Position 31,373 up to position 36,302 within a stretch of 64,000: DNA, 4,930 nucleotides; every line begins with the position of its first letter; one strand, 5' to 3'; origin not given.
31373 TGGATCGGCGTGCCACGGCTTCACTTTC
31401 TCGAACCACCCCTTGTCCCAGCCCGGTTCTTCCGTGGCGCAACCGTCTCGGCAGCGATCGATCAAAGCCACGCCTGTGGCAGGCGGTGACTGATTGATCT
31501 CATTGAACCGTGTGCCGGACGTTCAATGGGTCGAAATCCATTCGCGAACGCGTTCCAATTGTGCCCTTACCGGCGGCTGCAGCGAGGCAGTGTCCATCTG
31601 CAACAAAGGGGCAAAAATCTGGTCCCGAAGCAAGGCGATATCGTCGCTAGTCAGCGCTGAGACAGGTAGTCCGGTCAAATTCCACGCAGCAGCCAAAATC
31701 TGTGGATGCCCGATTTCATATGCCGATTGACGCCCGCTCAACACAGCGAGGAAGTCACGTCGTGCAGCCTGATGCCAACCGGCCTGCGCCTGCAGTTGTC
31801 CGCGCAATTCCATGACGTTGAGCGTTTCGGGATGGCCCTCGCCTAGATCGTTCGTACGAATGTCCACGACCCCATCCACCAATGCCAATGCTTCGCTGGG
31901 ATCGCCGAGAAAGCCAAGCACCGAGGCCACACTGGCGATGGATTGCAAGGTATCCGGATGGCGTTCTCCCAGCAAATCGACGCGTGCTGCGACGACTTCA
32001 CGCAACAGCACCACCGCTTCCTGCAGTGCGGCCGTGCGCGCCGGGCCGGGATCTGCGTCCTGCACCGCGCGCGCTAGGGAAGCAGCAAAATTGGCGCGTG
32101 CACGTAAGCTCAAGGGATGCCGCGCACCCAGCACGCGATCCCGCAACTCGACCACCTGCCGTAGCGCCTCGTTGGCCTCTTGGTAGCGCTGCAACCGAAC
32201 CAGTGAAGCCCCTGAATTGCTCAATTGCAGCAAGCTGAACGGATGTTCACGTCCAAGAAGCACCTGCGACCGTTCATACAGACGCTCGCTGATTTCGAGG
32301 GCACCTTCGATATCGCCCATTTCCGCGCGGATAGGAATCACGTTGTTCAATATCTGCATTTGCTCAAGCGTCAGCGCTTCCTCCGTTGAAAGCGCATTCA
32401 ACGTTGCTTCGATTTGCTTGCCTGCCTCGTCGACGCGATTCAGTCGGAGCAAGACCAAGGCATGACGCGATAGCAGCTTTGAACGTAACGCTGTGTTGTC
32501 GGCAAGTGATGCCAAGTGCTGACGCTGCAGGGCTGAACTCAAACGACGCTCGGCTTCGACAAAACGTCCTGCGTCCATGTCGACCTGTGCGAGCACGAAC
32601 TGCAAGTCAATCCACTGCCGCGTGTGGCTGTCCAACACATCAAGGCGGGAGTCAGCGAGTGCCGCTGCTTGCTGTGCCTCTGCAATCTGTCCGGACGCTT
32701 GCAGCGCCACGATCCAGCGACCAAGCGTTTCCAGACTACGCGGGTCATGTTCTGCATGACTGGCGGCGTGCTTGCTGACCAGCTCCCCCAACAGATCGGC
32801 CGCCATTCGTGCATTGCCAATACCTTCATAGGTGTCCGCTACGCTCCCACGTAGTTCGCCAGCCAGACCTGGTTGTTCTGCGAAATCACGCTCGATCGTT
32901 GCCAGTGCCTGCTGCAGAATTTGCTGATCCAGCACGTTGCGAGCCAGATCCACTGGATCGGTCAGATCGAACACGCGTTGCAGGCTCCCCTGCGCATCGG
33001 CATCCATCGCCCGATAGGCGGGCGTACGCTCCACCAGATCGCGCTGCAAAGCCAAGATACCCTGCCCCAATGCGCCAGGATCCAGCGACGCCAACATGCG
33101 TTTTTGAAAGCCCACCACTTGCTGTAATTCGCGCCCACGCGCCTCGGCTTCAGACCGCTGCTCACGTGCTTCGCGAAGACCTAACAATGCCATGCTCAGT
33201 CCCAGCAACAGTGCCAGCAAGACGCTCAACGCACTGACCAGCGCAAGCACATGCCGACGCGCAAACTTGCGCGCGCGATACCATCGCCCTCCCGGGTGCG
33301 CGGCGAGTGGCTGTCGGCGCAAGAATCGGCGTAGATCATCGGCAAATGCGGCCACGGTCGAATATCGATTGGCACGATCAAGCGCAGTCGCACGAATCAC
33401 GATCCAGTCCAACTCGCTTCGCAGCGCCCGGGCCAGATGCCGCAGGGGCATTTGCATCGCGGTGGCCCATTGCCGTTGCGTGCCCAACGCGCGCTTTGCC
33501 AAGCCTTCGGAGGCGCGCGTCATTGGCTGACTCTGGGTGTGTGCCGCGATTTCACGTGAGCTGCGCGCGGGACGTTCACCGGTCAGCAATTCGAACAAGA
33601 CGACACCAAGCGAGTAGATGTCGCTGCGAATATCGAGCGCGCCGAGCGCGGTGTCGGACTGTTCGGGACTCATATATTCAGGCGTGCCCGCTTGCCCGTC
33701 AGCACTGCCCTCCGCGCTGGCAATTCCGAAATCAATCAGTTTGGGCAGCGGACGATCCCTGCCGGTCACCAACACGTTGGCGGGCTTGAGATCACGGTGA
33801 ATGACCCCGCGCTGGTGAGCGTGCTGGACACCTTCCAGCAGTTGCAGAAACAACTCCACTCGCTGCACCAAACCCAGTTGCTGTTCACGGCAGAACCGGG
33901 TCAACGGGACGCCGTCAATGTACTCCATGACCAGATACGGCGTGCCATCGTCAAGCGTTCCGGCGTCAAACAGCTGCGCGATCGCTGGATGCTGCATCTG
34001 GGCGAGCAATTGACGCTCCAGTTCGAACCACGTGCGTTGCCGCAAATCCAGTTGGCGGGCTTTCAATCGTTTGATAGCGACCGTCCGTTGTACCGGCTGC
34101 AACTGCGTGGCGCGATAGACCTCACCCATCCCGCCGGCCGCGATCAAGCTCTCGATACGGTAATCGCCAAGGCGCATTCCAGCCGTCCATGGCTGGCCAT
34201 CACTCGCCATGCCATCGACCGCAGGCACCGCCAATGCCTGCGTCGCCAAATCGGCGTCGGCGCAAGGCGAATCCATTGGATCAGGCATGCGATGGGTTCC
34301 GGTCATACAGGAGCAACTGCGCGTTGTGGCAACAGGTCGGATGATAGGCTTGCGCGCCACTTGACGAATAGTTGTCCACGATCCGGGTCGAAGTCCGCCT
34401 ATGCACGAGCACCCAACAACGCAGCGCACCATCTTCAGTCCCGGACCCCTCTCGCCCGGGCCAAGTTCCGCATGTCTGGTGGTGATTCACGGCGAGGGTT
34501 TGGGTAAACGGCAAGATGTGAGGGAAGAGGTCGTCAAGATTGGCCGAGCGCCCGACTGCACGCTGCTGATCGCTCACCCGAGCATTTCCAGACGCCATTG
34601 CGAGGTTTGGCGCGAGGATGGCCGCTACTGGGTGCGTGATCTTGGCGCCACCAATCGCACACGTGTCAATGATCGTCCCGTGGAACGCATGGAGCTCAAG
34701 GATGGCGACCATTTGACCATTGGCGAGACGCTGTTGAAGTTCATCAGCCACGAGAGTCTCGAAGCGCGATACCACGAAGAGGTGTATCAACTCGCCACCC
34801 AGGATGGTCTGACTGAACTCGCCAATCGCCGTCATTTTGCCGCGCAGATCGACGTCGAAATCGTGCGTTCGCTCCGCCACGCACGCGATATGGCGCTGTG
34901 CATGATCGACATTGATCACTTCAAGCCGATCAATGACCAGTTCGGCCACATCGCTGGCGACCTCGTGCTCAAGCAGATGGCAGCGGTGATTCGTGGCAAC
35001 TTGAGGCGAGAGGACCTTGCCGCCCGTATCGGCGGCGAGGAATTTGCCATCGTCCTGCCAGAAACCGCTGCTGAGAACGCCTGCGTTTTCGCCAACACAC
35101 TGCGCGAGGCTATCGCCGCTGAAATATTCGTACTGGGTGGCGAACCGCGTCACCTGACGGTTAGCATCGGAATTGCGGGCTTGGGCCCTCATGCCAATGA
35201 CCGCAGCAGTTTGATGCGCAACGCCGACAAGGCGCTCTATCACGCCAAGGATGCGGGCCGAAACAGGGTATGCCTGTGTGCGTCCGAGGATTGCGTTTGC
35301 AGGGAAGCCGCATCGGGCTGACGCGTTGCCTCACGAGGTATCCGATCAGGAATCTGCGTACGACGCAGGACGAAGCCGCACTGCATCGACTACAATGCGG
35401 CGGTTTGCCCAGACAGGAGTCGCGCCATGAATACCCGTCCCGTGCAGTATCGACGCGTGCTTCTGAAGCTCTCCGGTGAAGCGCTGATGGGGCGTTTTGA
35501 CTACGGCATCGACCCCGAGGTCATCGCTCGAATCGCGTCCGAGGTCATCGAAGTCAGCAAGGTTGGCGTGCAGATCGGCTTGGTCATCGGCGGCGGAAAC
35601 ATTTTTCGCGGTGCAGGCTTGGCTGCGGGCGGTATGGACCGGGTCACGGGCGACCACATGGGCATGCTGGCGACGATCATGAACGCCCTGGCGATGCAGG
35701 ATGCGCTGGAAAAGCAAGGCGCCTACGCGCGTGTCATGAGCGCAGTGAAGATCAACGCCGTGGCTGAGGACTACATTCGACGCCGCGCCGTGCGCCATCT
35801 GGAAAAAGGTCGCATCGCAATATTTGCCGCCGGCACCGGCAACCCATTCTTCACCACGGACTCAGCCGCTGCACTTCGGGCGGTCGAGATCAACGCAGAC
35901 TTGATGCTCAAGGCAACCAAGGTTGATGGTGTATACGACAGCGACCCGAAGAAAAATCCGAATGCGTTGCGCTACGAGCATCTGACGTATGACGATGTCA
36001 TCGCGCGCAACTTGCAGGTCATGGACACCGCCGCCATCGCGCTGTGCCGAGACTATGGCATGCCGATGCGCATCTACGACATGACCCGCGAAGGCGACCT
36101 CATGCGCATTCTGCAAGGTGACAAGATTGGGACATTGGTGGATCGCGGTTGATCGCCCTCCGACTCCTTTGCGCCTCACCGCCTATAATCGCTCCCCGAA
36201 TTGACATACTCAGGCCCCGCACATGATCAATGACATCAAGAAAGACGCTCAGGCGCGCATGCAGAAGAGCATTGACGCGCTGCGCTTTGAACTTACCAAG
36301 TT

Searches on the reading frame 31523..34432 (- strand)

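Call 18: search_protein_families(library=ncbifam, proteins=[window:31523-34432:-], max_evalue=1e-20)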
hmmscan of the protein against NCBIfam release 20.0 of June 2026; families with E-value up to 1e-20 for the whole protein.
window:31523-34432:- (969 aa): 8 families
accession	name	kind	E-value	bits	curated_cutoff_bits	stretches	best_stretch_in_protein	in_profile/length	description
NF033483.0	PknB_PASTA_kin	equivalog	4.3e-62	210.9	450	1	90-378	8-276/563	Stk1 family PASTA domain-containing Ser/Thr kinase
NF047741.1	antiphage_MADS6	equivalog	2e-39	135.6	460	1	185-372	295-462/612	methylation-associated defense system protein kinase MAD6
NF052427.1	StpK7MSMEG_1200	equivalog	2.7e-39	135.1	900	1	87-414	5-315/601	serine/threonine protein kinase StpK7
NF038150.1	lanthi_synth_IV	equivalog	6.7e-32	110.7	650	1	84-344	184-449/851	class IV lanthionine synthetase LanL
TIGR03903.1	TOMM_kin_cyc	equivalog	1e-30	106.4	705.75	1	115-287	3-187/1267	TOMM system kinase/cyclase fusion protein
NF040586.1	FxSxx_TPR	equivalog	2.8e-29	102.2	300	1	603-921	423-732/830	FxSxx-COOH system tetratricopeptide repeat protein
NF009651.0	PRK13184.1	equivalog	9.1e-23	80.2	839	0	89-375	2-295/932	serine/threonine-protein kinase PknD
NF033442.0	BREX_PglW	equivalog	7.2e-22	77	990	1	83-369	198-485/1391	BREX system serine/threonine kinase PglW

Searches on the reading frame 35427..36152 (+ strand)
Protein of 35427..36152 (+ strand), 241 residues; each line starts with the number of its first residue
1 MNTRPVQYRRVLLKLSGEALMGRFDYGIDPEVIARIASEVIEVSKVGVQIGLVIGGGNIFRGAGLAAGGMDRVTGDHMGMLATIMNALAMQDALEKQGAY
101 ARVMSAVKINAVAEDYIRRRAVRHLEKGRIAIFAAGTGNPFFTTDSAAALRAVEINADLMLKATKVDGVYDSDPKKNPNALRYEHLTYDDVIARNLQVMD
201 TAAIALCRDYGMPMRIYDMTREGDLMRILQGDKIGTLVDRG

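Call 18: search_protein_families(library=ncbifam, proteins=[window:35427-36152:+], max_evalue=1e-20)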
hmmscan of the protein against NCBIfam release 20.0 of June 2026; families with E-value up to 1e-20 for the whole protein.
window:35427-36152:+ (241 aa): 2 families
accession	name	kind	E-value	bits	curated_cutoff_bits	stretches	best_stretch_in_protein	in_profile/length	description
TIGR02075.1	pyrH_bact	equivalog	2.6e-98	328.3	243.9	1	8-238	1-232/233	UMP kinase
TIGR02076.1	pyrH_arch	equivalog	2.4e-25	89.5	158.05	1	12-238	2-221/222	UMP kinase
